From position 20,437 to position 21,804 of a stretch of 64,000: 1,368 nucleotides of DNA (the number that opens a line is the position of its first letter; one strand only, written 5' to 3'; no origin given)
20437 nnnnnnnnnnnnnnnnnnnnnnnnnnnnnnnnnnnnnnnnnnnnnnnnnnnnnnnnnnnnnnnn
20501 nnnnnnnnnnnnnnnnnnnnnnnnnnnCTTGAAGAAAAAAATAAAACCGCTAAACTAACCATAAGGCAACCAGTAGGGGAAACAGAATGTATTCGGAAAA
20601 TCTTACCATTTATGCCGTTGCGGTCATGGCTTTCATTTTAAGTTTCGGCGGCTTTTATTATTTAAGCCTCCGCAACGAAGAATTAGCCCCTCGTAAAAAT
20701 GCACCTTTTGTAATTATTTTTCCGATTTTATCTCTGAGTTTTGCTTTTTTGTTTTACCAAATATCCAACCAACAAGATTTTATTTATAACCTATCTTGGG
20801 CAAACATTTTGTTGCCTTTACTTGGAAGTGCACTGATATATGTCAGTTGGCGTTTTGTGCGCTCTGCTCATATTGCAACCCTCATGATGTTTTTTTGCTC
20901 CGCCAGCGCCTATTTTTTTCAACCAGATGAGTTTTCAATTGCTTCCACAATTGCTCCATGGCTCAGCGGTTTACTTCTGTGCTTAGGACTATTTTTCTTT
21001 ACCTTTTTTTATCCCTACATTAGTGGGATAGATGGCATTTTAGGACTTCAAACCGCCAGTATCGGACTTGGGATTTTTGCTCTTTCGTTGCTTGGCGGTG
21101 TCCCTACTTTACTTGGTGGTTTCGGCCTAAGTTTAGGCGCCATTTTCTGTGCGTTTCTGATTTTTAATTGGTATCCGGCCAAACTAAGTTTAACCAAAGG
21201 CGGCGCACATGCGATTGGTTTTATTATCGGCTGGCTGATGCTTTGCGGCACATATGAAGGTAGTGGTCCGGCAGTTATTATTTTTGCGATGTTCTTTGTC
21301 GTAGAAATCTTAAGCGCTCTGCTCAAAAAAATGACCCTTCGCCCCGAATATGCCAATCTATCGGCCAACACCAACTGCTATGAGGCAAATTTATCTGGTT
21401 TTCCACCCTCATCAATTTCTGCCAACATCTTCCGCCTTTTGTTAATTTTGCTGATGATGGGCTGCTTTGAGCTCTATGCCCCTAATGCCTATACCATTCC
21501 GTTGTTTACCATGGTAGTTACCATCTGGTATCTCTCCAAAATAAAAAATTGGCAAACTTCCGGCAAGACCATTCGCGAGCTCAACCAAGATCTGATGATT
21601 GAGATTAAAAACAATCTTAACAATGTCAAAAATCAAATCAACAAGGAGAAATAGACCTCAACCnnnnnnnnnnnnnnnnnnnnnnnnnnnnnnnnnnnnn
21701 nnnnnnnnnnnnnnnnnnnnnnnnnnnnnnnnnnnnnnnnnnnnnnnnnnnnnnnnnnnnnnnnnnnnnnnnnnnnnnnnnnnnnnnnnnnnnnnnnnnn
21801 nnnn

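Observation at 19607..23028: Three-gene cluster after rsmB encoding apparent pseudoenzymes (PanE-like without GxGxxG, MraY/WecA-like without GDxGS) plus a TPR-like protein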

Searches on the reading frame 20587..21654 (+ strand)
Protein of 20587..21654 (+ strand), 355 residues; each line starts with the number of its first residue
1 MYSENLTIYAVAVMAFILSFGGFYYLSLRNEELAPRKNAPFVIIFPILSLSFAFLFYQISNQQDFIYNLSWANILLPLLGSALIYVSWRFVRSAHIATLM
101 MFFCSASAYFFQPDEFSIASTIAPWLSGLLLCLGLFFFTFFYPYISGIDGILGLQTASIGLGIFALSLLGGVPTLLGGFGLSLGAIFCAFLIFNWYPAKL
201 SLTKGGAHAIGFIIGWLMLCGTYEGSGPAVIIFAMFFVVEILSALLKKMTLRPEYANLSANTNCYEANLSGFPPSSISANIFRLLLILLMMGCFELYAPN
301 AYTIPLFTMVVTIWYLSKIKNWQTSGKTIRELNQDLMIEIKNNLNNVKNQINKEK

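Call 3: search_protein_families(library=pfam, proteins=[window:20587-21654:+], max_evalue=1)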
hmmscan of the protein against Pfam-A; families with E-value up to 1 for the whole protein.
window:20587-21654:+ (355 aa): 2 families
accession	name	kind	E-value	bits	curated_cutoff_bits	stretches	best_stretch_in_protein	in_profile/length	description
PF00953.26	Glycos_transf_4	-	1.3e-08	35.4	27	1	87-220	26-158/160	Glycosyl transferase family 4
PF15879.10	MWFE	-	0.58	11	27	0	228-251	7-30/55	NADH-ubiquinone oxidoreductase MWFE subunit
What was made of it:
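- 20587..21654 (+): P2: 355-aa MraY-derived (Glycos_transf_4) membrane protein, 11 predicted TM helices, ancestral catalytic motifs lost. PF00953 35.4 bits against a cut-off of 27 (call 3).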

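Call 4: search_protein_families(library=ncbifam, proteins=[window:20587-21654:+], max_evalue=1)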
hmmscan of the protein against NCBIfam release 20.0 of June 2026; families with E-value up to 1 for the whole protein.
window:20587-21654:+ (355 aa): 2 families
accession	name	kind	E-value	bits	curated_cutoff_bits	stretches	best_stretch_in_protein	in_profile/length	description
TIGR00445.1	mraY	equivalog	0.0052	16.3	192.05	1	184-248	209-269/321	phospho-N-acetylmuramoyl-pentapeptide-transferase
NF053644.1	MraY_archaea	equivalog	0.064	12.6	450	1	145-214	200-270/340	pseudomurein biosynthesis MraY family phospho-N-acetylmuramoyl-pentapeptide-transferase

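Call 5: find_encoding_contigs(protein=window:20587-21654:+, flank=8000, max_places=6)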
Protein window:20587-21654:+ (355 aa): 22 contigs read that carry it; 6 places shown.
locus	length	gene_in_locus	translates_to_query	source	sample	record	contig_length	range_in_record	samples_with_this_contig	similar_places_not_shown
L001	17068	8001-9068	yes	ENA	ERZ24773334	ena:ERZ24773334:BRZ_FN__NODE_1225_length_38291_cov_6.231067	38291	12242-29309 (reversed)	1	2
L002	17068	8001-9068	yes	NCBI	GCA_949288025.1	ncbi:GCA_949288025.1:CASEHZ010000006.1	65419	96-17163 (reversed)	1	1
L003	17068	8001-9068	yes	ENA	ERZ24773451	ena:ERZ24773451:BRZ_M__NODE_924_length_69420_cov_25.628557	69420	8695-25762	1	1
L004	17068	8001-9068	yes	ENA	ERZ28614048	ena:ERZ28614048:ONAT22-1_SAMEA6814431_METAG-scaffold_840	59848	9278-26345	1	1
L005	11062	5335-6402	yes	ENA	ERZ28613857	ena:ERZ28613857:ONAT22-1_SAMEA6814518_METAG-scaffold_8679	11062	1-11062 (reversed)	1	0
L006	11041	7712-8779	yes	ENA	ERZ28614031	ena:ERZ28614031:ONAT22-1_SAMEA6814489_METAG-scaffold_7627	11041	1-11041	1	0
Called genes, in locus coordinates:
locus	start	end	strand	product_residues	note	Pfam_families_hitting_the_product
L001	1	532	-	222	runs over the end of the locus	-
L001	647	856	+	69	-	PF04070:DUF378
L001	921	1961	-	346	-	PF06144:DNA_pol3_delta (faint)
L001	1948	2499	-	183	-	PF04390:LptE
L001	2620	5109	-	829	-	PF00133:tRNA-synt_1, PF01406:tRNA-synt_1e (faint), PF09334:tRNA-synt_1g, PF13603:tRNA-synt_1_2, PF00133:tRNA-synt_1, PF09334:tRNA-synt_1g (weak), PF08264:Anticodon_1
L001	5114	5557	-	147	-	PF12100:DUF3576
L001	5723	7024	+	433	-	PF01029:NusB, PF01189:Methyltr_RsmB-F, PF01728:FtsJ (weak), PF03602:Cons_hypoth95 (weak), PF13847:Methyltransf_31 (weak)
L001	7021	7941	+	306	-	-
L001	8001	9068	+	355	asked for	PF00953:Glycos_transf_4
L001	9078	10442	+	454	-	-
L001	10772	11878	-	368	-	PF03739:LptF_LptG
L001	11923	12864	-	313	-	PF00056:Ldh_1_N (weak), PF01118:Semialdhyde_dh (weak), PF03446:NAD_binding_2, PF03807:F420_oxidored, PF02153:PDH_N, PF20463:PDH_C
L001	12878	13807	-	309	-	PF00291:PALP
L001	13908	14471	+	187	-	PF08238:Sel1 (weak)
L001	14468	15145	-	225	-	PF00625:Guanylate_kin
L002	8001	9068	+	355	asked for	PF00953:Glycos_transf_4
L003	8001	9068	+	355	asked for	PF00953:Glycos_transf_4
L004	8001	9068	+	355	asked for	PF00953:Glycos_transf_4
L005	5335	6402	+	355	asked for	PF00953:Glycos_transf_4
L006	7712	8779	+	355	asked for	PF00953:Glycos_transf_4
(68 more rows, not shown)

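Call 6: find_homologous_proteins(query=window:20587-21654:+, max_evalue=0.001)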
Query window:20587-21654:+ (355 aa): 14 proteins with E <= 0.001 among 8000 candidates.
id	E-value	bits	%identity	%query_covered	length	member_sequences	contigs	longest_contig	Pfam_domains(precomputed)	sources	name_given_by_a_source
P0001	4.4e-229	778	100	100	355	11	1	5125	PF00953.27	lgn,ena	-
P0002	1.2e-186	638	81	100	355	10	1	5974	PF00953.27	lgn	-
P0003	2.9e-186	637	79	100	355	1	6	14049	PF00953.27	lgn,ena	-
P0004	7.0e-179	613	77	100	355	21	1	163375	PF00953.27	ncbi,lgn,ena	-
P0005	2.5e-152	526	68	100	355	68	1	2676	PF00953.27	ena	-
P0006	3.7e-111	390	52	100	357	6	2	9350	PF00953.27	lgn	-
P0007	3.8e-104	367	50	100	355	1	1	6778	PF00953.27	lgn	-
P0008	7.6e-100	353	48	100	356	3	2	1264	-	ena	-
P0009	2.2e-96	342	47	100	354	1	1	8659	PF00953.27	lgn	-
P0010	1.4e-68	250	39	95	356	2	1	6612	PF00953.27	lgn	-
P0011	9.5e-38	149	29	97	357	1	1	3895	-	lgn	-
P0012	2.5e-36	144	29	97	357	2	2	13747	-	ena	-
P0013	3.3e-15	75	24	87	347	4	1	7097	-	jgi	-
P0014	2.7e-4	39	27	41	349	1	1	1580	PF00953.27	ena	-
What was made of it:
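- On PNPT / Glycos_transf_4 (MraY, WecA): 10 of 14 database relatives are pre-annotated PF00953 (call 6).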

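Call 9: search_solved_structures(query=A1, max_evalue=1, show_alignments=3)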
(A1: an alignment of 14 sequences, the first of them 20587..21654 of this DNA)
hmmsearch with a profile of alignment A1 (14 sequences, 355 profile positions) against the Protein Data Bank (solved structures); distinct sequences matched with E-value up to 1: 7.
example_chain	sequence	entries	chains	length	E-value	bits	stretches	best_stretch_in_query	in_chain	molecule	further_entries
8g01_A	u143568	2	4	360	6.3e-05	25.7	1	131-295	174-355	Phospho-N-acetylmuramoyl-pentapeptide-transferase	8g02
8tlu_A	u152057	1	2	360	6.3e-05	25.7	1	131-295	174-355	Phospho-N-acetylmuramoyl-pentapeptide-transferase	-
4j72_A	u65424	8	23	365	0.0013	21.3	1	34-294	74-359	Phospho-N-acetylmuramoyl-pentapeptide-transferase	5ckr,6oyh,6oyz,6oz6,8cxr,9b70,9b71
5jnq_A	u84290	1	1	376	0.017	17.7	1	140-281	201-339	Phospho-N-acetylmuramoyl-pentapeptide-transferase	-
9zno_A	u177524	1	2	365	0.074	15.5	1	32-293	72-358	Phospho-N-acetylmuramoyl-pentapeptide-transferase (MraY)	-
1usd_A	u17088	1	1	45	0.24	13.9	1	330-352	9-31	VASODILATOR-STIMULATED PHOSPHOPROTEIN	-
7ue2_A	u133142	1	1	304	0.52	12.8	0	24-85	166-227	RPB_PLP3_R6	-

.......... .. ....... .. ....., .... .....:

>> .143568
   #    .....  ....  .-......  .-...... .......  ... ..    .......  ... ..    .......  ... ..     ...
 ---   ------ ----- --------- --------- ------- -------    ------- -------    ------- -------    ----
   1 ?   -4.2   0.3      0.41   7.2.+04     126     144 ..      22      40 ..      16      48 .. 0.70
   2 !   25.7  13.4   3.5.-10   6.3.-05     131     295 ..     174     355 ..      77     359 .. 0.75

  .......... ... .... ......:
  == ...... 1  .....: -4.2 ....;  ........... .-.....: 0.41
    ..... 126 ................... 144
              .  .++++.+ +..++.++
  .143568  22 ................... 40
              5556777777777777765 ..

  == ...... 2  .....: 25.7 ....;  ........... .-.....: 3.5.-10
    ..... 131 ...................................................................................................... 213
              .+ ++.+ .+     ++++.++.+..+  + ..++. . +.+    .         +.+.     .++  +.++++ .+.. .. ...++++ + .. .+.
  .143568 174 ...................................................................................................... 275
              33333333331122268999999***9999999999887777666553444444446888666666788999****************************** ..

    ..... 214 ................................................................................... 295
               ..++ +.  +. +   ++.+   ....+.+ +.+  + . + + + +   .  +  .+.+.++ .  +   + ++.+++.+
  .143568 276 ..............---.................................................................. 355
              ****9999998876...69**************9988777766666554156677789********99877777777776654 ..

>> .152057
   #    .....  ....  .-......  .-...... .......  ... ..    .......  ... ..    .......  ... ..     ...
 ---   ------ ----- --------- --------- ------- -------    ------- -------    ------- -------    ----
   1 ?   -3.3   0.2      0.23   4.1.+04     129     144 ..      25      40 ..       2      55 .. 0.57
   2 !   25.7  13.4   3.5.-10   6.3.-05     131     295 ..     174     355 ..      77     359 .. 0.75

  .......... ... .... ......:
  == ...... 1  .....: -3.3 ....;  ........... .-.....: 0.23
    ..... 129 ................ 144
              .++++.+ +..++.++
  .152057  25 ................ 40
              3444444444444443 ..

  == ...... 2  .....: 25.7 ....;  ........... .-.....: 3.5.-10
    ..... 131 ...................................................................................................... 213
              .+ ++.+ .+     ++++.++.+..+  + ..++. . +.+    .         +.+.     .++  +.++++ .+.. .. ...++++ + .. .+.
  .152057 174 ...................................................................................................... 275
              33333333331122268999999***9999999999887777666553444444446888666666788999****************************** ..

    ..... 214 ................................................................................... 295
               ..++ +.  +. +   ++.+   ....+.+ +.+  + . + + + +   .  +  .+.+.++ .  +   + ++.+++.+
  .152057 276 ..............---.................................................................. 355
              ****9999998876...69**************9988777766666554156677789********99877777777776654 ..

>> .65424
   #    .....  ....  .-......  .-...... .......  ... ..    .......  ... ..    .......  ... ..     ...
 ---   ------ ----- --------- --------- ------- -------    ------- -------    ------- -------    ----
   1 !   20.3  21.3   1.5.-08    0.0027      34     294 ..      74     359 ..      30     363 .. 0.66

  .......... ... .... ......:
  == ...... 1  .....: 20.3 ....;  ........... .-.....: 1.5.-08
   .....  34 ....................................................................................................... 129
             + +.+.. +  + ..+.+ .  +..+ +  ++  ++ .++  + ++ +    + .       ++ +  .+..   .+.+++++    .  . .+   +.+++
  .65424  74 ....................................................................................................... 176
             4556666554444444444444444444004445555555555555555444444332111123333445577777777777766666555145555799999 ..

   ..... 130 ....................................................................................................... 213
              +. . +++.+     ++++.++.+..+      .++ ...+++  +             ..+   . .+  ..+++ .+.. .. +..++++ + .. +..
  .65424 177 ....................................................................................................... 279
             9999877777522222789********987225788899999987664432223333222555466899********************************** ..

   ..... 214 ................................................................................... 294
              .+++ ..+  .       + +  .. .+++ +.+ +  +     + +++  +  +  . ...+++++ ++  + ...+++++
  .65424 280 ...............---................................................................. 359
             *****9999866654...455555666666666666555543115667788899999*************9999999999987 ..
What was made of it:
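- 20587..21654 (+): MraY PDB hits (call 9).
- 21022..21036 (+): P2 residues 146-150, SGIDG, a relic of the MraY loop-C motif DGxDG. Aligned to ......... of MraY (call 9).
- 21163..21210 (+): P2 residues 193-208, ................, a relic of MraY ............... with the catalytic Asp replaced by Lys204. HMM alignment to E. coli and Aquifex MraY (call 9).
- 21490..21651 (+): P2 residues 302-355: extra TM11 plus a basic, predicted cytoplasmic C-terminal tail that lies beyond the region aligned to MraY. The MraY alignment ends at about P2 residue 295 (call 9).
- On PNPT / Glycos_transf_4 (MraY, WecA): Profile hits to MraY structures at E 6e-5 (call 9).
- Closest known: MraY. Same: Significant PF00953 match, and profile hits to E. 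coli and Aquifex MraY structures (calls 3, 9).
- Checked: A family profile hits MraY structures (8g01 E 6e-5, 4j72 E 1e-3; call 9).
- Folds: P2 passes the PF00953 cut-off and hits only MraY structures (calls 3, 9).
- Tried and rejected: WecA/GPT rather than MraY ancestry: only MraY structures and the mraY NCBIfam model are hit, so MraY is the closer relative (calls 4, 9).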

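Call 66: search_protein_families(library=padloc, proteins=[window:20587-21654:+], max_evalue=0.1)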
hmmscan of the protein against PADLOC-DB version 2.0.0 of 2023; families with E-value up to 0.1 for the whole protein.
window:20587-21654:+ (355 aa): 0 families
